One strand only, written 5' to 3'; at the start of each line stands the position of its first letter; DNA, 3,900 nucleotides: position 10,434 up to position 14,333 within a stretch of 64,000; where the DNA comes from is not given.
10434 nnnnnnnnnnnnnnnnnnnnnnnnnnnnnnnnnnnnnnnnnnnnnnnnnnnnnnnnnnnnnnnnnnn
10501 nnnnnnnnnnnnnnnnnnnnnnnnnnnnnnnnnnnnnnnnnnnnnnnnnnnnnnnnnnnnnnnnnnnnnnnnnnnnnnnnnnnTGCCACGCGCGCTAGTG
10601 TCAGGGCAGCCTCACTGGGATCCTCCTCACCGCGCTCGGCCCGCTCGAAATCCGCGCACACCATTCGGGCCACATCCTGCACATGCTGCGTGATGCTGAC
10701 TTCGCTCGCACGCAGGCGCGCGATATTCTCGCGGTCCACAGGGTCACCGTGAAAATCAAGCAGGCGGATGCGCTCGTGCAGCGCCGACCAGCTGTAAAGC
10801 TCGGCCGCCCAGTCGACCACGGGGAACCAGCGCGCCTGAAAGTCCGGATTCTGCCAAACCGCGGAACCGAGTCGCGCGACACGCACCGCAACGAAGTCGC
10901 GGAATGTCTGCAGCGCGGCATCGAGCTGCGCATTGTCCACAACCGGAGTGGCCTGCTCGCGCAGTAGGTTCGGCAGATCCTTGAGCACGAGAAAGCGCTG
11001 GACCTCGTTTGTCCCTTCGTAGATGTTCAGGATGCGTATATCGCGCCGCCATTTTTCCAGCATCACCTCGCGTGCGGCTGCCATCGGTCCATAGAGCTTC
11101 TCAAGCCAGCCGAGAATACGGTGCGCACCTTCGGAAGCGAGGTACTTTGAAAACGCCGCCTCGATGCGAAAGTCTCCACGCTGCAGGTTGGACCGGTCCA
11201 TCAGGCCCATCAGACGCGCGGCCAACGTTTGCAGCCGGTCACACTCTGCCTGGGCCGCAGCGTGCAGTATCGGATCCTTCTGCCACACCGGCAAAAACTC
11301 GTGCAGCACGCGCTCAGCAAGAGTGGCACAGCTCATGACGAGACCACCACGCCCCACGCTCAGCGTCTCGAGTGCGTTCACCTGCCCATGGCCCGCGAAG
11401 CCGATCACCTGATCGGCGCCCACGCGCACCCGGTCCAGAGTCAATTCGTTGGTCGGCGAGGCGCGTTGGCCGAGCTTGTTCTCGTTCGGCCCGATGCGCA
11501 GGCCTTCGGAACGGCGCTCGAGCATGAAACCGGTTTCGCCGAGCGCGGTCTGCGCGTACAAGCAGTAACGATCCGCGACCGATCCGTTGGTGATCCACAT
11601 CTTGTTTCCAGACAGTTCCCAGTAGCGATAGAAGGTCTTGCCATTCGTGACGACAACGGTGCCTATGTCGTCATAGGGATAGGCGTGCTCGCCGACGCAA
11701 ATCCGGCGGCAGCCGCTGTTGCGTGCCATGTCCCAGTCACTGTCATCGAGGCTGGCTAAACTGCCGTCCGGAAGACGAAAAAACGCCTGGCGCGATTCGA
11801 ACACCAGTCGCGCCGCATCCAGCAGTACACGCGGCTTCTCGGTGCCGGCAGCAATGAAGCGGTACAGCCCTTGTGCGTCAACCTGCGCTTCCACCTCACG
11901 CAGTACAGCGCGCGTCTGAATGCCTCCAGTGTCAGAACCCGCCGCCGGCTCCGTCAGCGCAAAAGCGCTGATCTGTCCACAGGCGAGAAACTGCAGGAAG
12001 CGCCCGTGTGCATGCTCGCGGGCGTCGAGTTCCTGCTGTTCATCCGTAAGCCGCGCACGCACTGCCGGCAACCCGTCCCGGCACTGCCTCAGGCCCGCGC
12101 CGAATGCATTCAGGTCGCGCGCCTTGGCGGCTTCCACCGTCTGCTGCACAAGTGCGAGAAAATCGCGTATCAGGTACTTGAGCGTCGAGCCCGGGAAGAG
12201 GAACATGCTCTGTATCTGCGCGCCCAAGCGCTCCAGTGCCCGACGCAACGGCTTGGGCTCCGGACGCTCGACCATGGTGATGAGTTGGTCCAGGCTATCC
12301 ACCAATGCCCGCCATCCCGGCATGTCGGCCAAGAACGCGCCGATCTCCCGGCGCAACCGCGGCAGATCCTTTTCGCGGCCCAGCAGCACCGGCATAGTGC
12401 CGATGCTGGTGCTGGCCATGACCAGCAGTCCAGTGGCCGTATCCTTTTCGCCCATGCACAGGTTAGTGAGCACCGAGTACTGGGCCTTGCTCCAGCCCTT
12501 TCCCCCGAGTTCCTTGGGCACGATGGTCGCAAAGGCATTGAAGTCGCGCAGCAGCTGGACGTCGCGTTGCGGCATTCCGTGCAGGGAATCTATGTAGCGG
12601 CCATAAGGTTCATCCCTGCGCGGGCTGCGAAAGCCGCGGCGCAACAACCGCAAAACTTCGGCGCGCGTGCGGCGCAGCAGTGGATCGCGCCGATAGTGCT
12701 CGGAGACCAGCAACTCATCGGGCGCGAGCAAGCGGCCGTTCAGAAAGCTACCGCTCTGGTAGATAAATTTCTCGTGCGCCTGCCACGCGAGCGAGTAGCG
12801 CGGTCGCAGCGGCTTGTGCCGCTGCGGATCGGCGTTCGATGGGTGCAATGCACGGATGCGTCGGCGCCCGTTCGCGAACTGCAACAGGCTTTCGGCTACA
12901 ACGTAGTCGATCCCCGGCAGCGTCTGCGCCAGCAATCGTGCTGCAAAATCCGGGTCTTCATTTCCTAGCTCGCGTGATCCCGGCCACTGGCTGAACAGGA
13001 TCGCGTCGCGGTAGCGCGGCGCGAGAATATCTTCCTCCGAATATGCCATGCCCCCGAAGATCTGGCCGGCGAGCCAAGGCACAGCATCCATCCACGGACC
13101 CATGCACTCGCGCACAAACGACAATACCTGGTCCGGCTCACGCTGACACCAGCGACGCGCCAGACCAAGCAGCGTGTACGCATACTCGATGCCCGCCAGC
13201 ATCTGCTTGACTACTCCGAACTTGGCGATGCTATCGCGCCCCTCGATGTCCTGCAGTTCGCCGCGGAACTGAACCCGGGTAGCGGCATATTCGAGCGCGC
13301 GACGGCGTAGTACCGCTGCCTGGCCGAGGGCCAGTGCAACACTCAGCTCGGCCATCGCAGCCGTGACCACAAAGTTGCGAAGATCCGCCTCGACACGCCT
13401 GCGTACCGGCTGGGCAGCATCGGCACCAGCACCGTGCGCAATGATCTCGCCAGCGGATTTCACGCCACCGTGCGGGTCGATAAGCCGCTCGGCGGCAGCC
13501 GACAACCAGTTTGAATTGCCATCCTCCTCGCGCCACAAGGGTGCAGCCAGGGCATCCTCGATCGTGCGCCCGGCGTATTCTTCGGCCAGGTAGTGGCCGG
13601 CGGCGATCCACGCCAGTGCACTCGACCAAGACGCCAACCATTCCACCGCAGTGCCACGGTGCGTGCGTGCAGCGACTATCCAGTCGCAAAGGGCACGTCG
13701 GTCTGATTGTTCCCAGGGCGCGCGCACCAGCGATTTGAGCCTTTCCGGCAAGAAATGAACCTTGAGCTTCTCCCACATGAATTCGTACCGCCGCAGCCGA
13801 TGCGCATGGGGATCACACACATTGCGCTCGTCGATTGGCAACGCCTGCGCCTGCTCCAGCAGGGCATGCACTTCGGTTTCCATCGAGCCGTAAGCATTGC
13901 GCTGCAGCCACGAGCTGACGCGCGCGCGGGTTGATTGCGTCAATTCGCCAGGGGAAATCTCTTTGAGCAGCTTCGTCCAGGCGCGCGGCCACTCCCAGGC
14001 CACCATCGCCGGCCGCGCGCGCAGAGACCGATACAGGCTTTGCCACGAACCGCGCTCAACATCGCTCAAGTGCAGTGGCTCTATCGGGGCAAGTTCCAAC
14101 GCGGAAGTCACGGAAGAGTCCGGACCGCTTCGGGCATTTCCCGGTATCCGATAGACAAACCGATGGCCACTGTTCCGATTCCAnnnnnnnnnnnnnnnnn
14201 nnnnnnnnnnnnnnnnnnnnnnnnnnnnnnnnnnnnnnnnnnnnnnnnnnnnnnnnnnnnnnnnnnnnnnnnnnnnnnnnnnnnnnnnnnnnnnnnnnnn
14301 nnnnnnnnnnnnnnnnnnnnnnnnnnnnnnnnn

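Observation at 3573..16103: Compact beta-oxidation operon mirroring the E. coli anaerobic set (FadI/FadJ/FadK + YdiO/YdiQRST), with the redox part fused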

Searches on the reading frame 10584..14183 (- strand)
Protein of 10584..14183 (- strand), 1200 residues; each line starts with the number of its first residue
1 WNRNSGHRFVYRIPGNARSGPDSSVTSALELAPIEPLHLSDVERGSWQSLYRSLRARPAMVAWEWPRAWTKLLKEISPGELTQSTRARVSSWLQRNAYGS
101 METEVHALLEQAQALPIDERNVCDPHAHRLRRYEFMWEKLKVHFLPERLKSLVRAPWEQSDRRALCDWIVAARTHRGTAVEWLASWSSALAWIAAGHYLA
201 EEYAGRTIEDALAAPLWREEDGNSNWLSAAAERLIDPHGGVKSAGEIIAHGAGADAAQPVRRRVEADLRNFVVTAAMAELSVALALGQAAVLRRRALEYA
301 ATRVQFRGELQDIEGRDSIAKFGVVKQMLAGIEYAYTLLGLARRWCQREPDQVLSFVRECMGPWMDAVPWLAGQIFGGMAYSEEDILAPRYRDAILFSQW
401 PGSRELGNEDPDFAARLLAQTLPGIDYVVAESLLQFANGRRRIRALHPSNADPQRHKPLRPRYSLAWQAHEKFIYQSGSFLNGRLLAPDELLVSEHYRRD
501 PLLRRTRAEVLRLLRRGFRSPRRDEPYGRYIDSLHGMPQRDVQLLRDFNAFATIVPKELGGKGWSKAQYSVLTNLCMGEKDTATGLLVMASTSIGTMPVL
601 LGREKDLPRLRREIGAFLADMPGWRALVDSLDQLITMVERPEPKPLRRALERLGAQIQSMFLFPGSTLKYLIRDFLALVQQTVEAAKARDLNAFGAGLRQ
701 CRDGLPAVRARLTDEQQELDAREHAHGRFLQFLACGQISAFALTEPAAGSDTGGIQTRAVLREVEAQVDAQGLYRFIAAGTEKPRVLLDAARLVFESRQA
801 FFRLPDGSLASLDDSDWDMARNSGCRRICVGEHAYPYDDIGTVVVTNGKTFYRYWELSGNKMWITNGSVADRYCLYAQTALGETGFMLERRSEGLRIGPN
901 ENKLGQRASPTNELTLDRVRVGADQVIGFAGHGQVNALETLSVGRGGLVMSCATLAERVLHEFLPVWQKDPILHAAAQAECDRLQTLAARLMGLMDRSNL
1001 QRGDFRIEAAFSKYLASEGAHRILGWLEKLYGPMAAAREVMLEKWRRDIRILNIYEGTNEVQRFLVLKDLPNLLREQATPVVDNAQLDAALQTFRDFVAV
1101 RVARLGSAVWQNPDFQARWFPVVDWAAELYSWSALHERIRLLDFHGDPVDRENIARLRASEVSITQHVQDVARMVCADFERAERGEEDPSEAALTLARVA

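Call 58: predict_structure(alignment_id=A4)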
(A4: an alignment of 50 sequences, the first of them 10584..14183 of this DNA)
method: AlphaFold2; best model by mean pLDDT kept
length: 1200 residues; sequences in the alignment: 50
mean_pLDDT: 87.8   pTM: 0.86
mean pLDDT of the five models: 87.8, 87.7, 86.1, 85.7, 85.0
residues with pLDDT >= 90: 736; 70-90: 380; 50-70: 47; < 50: 37
segments of 3 or more residues with pLDDT < 50: 1-30, 905-911
pLDDT, mean of each block of 10 residues (from residue 1): 32 38 45 73 88 82 84 84 89 91 90 76 71 91 91 91 96 94 95 97 95 95 94 94 91 93 92 95 96 91 78 84 92 94 93 93 90 80 69 91 79 84 75 89 88 81 91 93 94 95 97 94 88 83 94 94 95 91 86 87 93 92 92 92 89 90 85 91 90 94 93 93 96 93 63 78 94 93 94 93 94 88 90 92 92 94 73 91 92 81 48 83 95 85 87 92 92 94 96 93 90 94 92 90 86 78 90 88 94 95 89 89 96 97 92 92 94 94 84 88
secondary structure, 60 per line:
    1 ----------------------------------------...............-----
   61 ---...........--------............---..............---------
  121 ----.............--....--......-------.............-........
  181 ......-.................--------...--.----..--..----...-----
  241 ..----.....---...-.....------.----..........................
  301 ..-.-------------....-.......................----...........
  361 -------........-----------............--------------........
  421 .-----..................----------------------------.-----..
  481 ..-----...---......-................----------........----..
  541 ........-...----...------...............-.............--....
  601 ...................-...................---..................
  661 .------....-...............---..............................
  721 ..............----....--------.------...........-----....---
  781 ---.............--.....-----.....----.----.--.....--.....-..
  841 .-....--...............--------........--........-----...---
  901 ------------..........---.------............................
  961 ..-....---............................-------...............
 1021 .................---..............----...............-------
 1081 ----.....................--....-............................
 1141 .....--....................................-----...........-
elements in order (helices of 4 or more, strands of 3 or more residues): H41-55 H64-74 H83-94 H98-111 H125-137 H140-143 H146-151 H159-171 H173-186 H188-204 E213-215 E233-235 E247-251 E259-263 H275-302 H323-345 H350-360 H368-375 H387-398 H413-421 H427-444 H479-482 H494-499 H501-516 H527-534 H539-548 H566-580 H582-594 H597-619 H621-639 H643-661 H668-671 H673-687 H691-734 E739-742 E758-768 E774-777 E784-789 E793-796 E799-803 E809-813 E826-830 E833-837 E839-841 E843-846 E849-863 E872-879 E882-889 E895-897 E913-922 H933-962 H964-967 H971-997 H1006-1036 H1041-1054 H1059-1073 H1085-1105 H1108-1111 H1113-1145 H1148-1183 H1189-1199

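Call 62: fold_search(model_id=the predicted structure, library=pdb)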
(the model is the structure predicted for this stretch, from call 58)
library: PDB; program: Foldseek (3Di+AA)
matches with E <= 10: 508; with E <= 0.001: 270
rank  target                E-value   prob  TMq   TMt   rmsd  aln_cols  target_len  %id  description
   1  2uxw                  1.2e-14  1.00  0.35  0.69   7.4       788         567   18  Crystal structure of human very long chain acyl-CoA dehydrogenase (ACADVL) (released 2007-05-01)
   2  8ca1_A                2.7e-14  1.00  0.33  0.65   9.2       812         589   17  Cryo-EM structure of the ACADVL dimer from Mus musculus. (released 2023-12-20)
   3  3b96                  3.7e-14  1.00  0.34  0.70   6.9       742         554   18  Structural Basis for Substrate Fatty-Acyl Chain Specificity: Crystal Structure of Human Very-Long-Chain Acyl-CoA Dehydro (released 2008-02-12)
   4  8phf_A                4.8e-14  1.00  0.35  0.72   7.1       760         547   17  Cryo-EM structure of human ACAD9-S191A (released 2024-01-24)
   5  7s7g                  5.9e-14  1.00  0.34  0.67   8.6       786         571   18  Crystal Structure Analysis of Human VLCAD (released 2022-09-28)
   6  3owa_C                5.4e-13  1.00  0.34  0.66   8.4       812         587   14  Crystal Structure of Acyl-CoA Dehydrogenase complexed with FAD from Bacillus anthracis (released 2010-10-13)
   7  3owa_D                6.6e-13  1.00  0.35  0.69   8.3       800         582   15  Crystal Structure of Acyl-CoA Dehydrogenase complexed with FAD from Bacillus anthracis (released 2010-10-13)
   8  2z1q_A                6.9e-13  1.00  0.34  0.69   8.7       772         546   16  Crystal structure of acyl CoA dehydrogenase (released 2008-05-13)
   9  2z1q_B                7.5e-13  1.00  0.34  0.70   7.0       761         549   17  Crystal structure of acyl CoA dehydrogenase (released 2008-05-13)
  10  3owa_A                9.6e-13  1.00  0.34  0.67   6.9       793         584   15  Crystal Structure of Acyl-CoA Dehydrogenase complexed with FAD from Bacillus anthracis (released 2010-10-13)
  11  3owa_B                1.2e-12  1.00  0.35  0.69   8.6       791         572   15  Crystal Structure of Acyl-CoA Dehydrogenase complexed with FAD from Bacillus anthracis (released 2010-10-13)
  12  8phe_A                1.6e-12  1.00  0.34  0.71   7.2       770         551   17  ACAD9-WT in complex with ECSIT-CTER (released 2024-01-24)
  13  1ukw_A                2.0e-10  1.00  0.25  0.75   5.7       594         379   19  Crystal structure of medium-chain acyl-CoA dehydrogenase from Thermus thermophilus HB8 (released 2004-11-09)
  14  9w61_B                2.9e-10  1.00  0.26  0.76   8.8       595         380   18  Butyryl CoA dehydrogenase with FAD (released 2025-11-26)
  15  9w61_D                4.5e-10  1.00  0.26  0.76   8.7       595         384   18  Butyryl CoA dehydrogenase with FAD (released 2025-11-26)
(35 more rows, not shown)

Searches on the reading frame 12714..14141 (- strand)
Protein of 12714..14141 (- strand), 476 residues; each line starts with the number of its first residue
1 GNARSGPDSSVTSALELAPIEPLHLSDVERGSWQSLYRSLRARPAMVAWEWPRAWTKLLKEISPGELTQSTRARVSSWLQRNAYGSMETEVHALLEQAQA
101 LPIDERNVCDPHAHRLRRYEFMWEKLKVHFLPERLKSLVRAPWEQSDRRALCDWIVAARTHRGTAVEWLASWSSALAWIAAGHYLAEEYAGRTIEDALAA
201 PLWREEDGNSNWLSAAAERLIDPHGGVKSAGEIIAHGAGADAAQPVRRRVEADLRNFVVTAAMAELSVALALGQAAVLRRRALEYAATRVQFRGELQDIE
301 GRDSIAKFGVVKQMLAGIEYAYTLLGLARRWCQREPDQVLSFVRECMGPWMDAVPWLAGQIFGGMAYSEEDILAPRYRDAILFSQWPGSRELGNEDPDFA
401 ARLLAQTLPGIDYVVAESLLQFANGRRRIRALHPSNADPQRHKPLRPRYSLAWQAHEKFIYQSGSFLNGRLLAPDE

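Call 37: search_solved_structures(query=A2, max_evalue=1, show_alignments=1)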
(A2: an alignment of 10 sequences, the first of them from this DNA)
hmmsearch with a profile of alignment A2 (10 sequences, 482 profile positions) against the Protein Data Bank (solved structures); distinct sequences matched with E-value up to 1: 18.
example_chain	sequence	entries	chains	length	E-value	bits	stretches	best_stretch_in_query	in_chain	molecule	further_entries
1buc_A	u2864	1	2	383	4.2e-07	32.8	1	267-382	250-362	BUTYRYL-COA DEHYDROGENASE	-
4m9a_A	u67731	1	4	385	0.0013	21.3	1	267-382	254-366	Acyl-CoA dehydrogenase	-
2dvl_A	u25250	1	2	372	0.017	17.6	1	165-382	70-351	Acyl-CoA dehydrogenase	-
6fah_C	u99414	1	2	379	0.029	16.8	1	252-387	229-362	Caffeyl-CoA reductase-Etf complex subunit CarC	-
3nf4_A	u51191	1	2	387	0.069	15.5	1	267-380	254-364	acyl-CoA dehydrogenase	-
4l1f_A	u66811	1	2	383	0.073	15.5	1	268-368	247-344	Acyl-CoA dehydrogenase domain protein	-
5lnx_A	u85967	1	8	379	0.13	14.7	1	267-382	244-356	Acyl-CoA dehydrogenase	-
4n5f_A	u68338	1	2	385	0.14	14.5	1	267-382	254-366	Putative acyl-CoA dehydrogenase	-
3oib_A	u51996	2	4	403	0.16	14.4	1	298-380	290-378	Acyl-CoA dehydrogenase | Putative acyl-CoA dehydrogenase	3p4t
3r7k_A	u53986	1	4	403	0.19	14.1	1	350-382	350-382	Probable acyl CoA dehydrogenase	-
3pfd_A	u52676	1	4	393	0.24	13.8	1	268-382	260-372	Acyl-CoA dehydrogenase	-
8sgs_A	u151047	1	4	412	0.25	13.7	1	314-382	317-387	Short-chain specific acyl-CoA dehydrogenase, mitochondrial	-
2vig_A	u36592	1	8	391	0.26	13.6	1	314-382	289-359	SHORT-CHAIN SPECIFIC ACYL-COA DEHYDROGENASE,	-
7y0a_A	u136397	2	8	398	0.27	13.6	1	314-382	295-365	Short-chain specific acyl-CoA dehydrogenase, mitochondrial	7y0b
3mpi_A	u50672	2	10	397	0.58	12.5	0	313-382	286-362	Glutaryl-CoA dehydrogenase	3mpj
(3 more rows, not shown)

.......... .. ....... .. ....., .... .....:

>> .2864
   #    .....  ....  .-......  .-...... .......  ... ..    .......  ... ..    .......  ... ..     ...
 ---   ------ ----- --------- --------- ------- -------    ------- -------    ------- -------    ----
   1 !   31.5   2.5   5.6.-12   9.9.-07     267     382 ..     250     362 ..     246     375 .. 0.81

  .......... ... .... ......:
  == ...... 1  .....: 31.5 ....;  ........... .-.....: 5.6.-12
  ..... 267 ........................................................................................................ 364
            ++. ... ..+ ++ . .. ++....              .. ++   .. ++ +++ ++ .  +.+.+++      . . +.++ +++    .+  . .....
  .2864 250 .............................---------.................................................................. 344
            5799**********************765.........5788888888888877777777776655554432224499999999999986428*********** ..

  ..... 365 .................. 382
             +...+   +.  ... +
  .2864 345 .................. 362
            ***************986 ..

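Call 78: search_protein_representatives(protein=window:12714-14141:-)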
Query: 476 residues. Proteins with E-value up to 0.001 (for the whole library): 75; up to 1e-10: 52; up to 1e-30: 7. The best 75 are listed.
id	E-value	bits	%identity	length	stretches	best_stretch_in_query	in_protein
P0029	1.0e-96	341.2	44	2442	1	1-474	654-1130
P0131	2.4e-60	221.3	52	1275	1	219-448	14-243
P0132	3.9e-56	207.4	40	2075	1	31-473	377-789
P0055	2.4e-43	165.2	39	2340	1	4-474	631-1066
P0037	6.5e-38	147.3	39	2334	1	130-474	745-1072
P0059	5.3e-37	144.3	42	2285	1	135-474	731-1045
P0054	1.1e-31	126.7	40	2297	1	131-390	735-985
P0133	3.2e-20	89.0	40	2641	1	268-438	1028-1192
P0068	6.3e-16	74.8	41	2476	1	262-384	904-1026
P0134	1.0e-15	74.1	38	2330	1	241-390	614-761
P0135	1.6e-15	73.5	47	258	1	268-384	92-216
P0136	2.6e-15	72.8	37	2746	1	240-390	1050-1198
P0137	3.4e-15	72.4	36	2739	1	179-387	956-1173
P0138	3.4e-15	72.4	42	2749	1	268-407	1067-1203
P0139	5.3e-15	71.8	40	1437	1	229-382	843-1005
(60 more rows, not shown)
